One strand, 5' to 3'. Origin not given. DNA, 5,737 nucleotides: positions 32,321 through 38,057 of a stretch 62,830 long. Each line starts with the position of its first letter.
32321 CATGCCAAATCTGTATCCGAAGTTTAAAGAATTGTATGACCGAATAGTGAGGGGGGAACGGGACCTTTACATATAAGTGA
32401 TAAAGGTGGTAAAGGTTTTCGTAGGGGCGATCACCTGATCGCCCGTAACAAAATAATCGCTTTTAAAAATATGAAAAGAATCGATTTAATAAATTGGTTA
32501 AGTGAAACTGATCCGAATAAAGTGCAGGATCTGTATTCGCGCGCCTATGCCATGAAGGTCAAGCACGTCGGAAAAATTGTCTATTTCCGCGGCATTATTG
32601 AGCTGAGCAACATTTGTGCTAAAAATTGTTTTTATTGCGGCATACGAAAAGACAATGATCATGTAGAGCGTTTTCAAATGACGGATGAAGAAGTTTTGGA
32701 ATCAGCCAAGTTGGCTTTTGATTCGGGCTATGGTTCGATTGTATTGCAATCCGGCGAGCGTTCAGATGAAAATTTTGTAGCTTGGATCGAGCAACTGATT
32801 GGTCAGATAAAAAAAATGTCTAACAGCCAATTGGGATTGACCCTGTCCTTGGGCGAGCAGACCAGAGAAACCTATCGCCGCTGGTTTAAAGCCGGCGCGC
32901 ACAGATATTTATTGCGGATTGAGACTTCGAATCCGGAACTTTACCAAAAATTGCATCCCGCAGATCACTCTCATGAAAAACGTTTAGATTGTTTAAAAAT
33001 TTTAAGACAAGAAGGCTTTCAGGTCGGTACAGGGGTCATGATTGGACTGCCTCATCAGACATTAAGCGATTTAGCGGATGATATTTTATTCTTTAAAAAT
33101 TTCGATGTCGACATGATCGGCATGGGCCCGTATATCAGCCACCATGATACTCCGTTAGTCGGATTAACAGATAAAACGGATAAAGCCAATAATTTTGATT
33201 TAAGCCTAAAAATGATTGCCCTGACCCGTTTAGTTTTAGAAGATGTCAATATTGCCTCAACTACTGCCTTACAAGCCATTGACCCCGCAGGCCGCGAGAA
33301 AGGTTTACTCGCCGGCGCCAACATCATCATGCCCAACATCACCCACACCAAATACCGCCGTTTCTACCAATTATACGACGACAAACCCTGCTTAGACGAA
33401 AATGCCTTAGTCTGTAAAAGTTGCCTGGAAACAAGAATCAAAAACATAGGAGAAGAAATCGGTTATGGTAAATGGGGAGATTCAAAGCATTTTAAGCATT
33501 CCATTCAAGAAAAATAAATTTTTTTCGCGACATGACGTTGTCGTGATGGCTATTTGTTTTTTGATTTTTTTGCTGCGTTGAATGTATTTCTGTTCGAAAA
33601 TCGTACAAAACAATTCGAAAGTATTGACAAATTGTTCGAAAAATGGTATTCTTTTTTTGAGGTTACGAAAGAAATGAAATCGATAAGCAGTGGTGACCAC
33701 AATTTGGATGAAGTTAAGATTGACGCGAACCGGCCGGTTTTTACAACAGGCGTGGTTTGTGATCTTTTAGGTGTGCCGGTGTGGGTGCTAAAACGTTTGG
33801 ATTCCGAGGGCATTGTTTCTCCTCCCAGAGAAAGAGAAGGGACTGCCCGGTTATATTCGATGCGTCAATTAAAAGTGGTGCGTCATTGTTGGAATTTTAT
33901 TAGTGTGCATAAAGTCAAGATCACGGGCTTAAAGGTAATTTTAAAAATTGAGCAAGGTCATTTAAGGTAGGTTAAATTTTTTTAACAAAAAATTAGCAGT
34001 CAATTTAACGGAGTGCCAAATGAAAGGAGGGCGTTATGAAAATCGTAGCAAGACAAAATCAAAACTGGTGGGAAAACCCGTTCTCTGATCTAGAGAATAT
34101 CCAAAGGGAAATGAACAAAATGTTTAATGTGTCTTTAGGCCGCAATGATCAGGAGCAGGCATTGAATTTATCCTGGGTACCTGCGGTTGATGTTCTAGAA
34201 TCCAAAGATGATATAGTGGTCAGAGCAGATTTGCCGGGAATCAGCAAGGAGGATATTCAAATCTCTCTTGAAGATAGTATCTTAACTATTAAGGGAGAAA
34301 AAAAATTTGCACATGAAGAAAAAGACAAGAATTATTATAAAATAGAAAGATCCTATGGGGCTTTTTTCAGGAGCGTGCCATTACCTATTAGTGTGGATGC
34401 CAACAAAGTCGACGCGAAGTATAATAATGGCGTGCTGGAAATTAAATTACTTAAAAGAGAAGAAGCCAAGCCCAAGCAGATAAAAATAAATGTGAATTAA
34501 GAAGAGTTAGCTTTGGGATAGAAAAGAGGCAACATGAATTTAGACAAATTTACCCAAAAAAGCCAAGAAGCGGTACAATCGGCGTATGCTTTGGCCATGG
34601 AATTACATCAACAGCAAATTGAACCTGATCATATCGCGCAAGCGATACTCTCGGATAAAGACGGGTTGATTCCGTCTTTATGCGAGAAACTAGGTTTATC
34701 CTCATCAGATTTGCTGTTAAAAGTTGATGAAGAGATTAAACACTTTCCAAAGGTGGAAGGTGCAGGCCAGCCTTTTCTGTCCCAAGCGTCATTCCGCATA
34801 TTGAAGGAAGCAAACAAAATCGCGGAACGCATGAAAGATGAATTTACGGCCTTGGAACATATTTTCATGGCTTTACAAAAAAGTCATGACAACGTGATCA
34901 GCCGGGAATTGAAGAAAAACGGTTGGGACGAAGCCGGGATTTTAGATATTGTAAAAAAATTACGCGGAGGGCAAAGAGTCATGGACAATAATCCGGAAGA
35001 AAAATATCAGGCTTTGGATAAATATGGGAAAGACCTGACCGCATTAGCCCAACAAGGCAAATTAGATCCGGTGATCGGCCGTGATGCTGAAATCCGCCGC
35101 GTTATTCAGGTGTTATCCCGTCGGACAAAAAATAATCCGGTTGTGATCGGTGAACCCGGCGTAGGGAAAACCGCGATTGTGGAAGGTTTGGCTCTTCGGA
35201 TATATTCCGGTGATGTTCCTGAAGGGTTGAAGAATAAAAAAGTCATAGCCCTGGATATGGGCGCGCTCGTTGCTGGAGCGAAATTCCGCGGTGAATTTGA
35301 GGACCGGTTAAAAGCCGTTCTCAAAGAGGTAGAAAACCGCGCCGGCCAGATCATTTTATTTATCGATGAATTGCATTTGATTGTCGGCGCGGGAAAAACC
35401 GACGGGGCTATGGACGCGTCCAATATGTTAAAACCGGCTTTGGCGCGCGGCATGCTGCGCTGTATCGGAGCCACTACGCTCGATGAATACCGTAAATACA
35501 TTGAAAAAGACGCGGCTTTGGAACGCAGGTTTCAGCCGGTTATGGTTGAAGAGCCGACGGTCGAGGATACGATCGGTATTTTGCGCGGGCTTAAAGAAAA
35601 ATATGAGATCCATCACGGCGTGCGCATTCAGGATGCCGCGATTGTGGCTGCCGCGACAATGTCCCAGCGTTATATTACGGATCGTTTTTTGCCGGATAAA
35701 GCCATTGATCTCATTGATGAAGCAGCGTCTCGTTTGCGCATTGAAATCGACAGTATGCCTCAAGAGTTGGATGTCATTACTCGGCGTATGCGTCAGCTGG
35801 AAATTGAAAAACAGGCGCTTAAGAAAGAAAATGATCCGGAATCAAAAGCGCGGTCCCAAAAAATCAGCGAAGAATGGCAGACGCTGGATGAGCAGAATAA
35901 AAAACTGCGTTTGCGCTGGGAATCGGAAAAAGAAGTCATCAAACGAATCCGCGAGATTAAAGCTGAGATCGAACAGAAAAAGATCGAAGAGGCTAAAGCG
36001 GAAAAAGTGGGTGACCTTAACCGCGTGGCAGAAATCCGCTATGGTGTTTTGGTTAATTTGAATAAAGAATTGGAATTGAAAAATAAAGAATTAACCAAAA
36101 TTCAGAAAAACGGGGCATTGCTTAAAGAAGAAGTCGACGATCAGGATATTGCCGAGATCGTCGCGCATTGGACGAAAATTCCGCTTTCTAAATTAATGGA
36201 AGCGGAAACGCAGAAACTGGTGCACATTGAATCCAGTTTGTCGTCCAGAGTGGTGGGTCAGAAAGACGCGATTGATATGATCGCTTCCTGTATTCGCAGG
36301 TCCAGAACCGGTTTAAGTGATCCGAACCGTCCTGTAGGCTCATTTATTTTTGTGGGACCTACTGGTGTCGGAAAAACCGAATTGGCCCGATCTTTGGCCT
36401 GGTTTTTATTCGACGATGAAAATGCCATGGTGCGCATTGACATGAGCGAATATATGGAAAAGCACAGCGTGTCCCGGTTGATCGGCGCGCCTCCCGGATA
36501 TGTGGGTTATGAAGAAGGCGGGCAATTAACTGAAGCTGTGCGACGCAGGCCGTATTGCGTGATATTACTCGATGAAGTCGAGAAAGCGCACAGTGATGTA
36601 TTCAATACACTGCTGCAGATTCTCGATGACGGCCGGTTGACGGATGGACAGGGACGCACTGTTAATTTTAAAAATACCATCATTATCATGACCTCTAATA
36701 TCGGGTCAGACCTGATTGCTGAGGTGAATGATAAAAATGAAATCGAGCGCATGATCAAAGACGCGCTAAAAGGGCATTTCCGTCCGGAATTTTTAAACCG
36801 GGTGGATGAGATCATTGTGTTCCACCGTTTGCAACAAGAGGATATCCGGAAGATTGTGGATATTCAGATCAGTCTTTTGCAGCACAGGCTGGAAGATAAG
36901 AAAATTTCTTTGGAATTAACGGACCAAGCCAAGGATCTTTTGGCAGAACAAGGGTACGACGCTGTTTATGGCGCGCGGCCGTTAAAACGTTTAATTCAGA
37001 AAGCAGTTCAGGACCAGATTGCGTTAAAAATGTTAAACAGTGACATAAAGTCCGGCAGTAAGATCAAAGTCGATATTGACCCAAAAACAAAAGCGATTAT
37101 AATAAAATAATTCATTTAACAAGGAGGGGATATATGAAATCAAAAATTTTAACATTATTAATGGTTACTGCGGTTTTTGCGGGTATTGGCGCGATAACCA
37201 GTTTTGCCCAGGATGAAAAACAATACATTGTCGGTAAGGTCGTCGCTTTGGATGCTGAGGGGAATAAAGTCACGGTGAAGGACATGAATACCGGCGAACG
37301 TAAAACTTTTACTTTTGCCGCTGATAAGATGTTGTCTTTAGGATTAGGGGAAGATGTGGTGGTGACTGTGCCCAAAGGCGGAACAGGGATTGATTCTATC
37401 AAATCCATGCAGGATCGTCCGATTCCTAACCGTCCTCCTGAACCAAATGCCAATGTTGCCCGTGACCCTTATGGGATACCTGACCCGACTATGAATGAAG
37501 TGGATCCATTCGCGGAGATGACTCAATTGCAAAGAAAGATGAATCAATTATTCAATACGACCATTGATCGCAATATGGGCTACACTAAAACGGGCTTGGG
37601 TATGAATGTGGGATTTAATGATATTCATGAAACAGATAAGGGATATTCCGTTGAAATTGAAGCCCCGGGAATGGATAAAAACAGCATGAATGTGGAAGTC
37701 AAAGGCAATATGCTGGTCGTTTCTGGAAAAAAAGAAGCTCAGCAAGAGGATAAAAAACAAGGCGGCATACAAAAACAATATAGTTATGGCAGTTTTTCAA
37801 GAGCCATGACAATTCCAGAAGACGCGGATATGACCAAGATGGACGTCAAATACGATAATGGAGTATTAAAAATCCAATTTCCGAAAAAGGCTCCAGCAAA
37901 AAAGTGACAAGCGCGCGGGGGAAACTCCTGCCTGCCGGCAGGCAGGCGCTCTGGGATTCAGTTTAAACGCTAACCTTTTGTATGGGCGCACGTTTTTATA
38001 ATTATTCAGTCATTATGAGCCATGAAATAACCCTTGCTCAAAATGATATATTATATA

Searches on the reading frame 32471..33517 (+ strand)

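Call 9: search_protein_families(library=pfam, proteins=[window:32471-33517:+], max_evalue=0.0001)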
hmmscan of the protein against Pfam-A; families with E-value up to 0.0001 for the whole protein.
window:32471-33517:+ (348 aa): 1 family
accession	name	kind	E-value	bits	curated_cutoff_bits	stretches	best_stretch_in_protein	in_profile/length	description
PF04055.27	Radical_SAM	-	3.3e-22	79.9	29.5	1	43-206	1-164/166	Radical SAM superfamily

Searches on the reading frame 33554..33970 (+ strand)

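Call 9: search_protein_families(library=pfam, proteins=[window:33554-33970:+], max_evalue=0.0001)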
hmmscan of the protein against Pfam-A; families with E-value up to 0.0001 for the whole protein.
window:33554-33970:+ (138 aa): 1 family
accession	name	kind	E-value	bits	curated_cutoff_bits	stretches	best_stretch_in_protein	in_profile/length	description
PF13411.12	MerR_1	-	3.1e-06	27.6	21.6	1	64-130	2-66/69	MerR HTH family regulatory protein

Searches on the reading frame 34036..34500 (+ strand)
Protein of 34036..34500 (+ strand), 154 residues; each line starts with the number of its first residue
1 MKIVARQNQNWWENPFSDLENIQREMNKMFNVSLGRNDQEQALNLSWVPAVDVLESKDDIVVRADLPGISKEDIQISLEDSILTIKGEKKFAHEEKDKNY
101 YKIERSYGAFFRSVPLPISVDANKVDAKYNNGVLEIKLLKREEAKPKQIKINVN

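Call 9: search_protein_families(library=pfam, proteins=[window:34036-34500:+], max_evalue=0.0001)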
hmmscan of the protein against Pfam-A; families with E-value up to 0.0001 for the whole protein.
window:34036-34500:+ (154 aa): 2 families
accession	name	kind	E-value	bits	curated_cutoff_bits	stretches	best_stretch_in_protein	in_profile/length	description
PF00011.27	HSP20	-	7.3e-25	87.5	20.8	1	53-153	2-101/102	Hsp20/alpha crystallin family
PF17886.7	ArsA_HSP20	-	8.4e-09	35.3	22.5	1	58-137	2-62/63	HSP20-like domain found in ArsA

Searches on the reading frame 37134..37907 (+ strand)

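Call 9: search_protein_families(library=pfam, proteins=[window:37134-37907:+], max_evalue=0.0001)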
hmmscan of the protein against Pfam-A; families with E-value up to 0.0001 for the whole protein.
window:37134-37907:+ (257 aa): 2 families
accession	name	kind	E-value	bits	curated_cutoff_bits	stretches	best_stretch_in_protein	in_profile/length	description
PF00011.27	HSP20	-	3.1e-21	75.8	20.8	1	163-256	1-92/102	Hsp20/alpha crystallin family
PF17886.7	ArsA_HSP20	-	9.2e-06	25.6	22.5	1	168-249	1-63/63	HSP20-like domain found in ArsA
